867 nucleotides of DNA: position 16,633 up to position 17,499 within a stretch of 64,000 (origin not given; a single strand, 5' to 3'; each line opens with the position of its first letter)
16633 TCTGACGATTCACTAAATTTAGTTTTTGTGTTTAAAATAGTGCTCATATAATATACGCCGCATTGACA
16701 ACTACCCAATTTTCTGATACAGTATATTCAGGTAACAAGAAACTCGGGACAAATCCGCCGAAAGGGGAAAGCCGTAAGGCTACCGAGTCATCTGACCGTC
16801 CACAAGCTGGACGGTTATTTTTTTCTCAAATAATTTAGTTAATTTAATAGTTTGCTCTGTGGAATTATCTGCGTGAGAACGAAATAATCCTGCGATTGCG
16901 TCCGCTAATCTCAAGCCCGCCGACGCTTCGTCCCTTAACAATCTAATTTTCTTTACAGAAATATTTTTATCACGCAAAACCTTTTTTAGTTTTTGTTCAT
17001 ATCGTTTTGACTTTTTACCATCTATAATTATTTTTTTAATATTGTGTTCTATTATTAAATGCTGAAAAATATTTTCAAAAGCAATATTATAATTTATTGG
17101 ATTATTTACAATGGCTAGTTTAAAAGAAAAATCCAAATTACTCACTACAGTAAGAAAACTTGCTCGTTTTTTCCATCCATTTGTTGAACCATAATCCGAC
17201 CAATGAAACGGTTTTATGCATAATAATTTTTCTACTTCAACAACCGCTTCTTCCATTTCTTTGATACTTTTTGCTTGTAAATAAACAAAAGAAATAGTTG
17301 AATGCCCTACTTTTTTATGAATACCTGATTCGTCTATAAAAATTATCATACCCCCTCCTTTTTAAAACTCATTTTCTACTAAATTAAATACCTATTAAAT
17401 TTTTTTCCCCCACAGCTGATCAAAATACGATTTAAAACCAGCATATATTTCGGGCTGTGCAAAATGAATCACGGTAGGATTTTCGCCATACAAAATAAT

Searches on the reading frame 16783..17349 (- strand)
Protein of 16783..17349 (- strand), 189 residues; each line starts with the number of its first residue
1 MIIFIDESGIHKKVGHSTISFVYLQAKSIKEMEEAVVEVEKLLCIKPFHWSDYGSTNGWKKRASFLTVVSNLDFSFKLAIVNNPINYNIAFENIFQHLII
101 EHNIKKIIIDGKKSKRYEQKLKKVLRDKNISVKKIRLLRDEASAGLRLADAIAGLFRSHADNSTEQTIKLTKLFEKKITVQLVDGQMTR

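Call 98: search_protein_families(library=pfam, proteins=[window:16783-17349:-], max_evalue=0.001)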
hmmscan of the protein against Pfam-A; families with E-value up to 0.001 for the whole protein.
window:16783-17349:- (189 aa): 1 family
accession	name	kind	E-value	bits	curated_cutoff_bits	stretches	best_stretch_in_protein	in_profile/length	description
PF12686.12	DUF3800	-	1.5e-09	39.1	21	1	2-157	1-147/149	Protein of unknown function (DUF3800)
